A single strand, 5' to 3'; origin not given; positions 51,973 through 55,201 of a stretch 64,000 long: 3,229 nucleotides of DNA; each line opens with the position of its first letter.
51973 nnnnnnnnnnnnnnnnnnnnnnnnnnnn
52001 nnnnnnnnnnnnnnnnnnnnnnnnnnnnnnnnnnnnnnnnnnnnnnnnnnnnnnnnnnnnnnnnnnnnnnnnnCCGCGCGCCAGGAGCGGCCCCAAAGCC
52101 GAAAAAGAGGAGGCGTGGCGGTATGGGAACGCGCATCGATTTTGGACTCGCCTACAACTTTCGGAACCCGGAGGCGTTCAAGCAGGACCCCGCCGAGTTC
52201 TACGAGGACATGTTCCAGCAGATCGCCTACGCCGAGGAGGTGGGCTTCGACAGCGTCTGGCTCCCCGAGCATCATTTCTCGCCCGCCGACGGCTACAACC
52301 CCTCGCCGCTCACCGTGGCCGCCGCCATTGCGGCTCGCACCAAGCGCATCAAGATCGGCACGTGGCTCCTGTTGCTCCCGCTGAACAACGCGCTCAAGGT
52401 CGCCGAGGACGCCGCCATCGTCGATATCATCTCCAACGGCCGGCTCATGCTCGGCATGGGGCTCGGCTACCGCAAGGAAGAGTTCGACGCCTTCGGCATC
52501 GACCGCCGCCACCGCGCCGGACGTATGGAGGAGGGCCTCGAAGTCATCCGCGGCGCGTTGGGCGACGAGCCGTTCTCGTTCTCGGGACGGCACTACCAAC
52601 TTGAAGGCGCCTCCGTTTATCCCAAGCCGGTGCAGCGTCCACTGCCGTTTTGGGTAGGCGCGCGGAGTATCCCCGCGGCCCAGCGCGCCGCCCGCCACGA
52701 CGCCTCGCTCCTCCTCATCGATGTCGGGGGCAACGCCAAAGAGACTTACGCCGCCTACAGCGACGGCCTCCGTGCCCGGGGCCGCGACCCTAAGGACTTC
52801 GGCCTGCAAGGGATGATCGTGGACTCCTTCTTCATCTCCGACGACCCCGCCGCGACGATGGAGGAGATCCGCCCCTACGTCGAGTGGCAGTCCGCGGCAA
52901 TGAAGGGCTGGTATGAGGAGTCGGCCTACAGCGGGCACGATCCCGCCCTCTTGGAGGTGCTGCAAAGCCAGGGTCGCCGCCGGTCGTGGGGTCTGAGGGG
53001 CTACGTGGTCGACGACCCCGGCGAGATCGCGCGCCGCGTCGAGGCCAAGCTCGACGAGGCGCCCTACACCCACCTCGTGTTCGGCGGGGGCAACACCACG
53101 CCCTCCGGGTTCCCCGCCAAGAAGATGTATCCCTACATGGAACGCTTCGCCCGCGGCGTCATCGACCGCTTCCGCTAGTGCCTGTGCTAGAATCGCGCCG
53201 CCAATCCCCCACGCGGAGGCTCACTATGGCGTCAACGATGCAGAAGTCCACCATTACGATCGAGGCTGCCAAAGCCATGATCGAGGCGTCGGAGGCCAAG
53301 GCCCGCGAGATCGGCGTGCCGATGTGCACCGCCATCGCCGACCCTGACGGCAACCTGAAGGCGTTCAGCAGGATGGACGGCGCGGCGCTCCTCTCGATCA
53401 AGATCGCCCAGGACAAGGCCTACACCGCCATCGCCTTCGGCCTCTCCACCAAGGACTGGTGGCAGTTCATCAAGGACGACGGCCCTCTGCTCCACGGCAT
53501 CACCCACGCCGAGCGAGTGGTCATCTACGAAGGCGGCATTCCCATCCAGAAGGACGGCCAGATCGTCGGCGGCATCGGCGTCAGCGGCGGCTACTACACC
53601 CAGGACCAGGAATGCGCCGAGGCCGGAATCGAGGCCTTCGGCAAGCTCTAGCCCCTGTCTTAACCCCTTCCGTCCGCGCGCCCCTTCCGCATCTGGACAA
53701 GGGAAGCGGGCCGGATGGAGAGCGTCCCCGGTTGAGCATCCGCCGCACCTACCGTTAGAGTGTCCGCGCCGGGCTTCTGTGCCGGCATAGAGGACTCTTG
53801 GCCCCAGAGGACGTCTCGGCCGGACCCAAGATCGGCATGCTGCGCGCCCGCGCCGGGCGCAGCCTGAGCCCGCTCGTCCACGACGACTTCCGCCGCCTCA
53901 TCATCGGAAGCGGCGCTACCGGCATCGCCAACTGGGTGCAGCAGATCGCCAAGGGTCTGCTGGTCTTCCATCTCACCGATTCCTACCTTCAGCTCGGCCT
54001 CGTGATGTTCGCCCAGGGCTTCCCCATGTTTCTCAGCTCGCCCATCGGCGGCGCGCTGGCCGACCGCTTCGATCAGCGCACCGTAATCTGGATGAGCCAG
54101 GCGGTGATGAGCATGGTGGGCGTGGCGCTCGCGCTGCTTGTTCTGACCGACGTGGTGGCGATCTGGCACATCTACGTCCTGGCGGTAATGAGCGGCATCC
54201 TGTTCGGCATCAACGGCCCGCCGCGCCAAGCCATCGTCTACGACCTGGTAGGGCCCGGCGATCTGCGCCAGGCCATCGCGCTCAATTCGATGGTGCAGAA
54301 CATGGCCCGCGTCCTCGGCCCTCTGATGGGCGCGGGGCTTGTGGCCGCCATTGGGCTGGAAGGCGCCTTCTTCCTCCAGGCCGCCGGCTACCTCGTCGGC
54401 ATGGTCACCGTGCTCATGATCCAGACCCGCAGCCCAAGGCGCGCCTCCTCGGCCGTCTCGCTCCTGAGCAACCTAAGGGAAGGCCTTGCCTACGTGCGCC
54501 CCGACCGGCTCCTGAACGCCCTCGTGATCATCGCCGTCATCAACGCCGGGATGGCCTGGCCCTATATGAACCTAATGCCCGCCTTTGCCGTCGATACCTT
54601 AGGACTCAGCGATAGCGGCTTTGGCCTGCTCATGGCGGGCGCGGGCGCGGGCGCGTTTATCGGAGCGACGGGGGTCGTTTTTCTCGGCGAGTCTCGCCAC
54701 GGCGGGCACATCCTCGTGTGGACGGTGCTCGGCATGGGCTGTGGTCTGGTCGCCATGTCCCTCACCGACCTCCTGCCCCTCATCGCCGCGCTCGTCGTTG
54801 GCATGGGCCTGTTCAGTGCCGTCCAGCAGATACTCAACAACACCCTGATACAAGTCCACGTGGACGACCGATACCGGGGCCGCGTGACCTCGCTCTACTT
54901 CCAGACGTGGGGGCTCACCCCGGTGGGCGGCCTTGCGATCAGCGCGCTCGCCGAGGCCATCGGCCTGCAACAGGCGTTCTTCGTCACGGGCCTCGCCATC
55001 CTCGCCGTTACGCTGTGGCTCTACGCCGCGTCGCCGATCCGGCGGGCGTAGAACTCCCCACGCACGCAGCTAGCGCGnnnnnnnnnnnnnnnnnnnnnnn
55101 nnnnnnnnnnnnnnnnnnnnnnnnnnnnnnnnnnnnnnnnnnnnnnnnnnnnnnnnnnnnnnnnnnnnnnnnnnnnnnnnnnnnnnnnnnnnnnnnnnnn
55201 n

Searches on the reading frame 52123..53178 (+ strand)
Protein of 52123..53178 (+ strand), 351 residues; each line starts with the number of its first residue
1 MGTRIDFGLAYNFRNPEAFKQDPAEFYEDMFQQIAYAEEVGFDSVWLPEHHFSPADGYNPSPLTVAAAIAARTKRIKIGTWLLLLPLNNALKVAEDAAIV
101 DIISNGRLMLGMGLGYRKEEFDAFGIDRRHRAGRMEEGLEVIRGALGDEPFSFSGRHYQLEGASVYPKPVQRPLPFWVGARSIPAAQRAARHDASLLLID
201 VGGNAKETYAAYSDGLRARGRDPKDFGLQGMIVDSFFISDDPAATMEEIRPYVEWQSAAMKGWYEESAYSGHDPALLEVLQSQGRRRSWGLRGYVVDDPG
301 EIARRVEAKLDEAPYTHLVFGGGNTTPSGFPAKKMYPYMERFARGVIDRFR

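Call 78: search_protein_families(library=pfam, proteins=[window:52123-53178:+], max_evalue=0.001)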
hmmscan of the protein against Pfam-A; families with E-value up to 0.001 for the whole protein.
window:52123-53178:+ (351 aa): 1 family
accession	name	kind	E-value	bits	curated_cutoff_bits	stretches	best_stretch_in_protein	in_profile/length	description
PF00296.26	Bac_luciferase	-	1.4e-55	189.3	27.9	1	23-310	19-307/314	Luciferase-like monooxygenase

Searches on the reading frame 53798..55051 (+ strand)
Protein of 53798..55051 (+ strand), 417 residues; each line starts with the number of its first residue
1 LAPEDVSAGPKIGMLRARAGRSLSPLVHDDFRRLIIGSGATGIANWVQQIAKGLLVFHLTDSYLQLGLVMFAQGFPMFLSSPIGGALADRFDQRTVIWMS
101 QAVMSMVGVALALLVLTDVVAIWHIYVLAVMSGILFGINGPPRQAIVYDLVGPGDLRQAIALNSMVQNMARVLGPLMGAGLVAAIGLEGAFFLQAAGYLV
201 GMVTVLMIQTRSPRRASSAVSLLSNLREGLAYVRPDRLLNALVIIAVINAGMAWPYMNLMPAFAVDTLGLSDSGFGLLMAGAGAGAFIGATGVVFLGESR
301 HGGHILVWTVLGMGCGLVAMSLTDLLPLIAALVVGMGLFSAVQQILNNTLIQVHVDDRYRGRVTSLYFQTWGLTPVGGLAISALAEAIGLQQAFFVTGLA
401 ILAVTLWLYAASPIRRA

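Call 78: search_protein_families(library=pfam, proteins=[window:53798-55051:+], max_evalue=0.001)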
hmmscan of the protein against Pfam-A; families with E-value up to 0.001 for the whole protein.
window:53798-55051:+ (417 aa): 2 families
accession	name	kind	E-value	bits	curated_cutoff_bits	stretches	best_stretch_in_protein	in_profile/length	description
PF05977.19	MFS_3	-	1.2e-44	153.2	27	1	22-409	3-391/524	Transmembrane secretion effector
PF07690.21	MFS_1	-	1.3e-37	129.9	33.4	2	35-373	2-341/347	Major Facilitator Superfamily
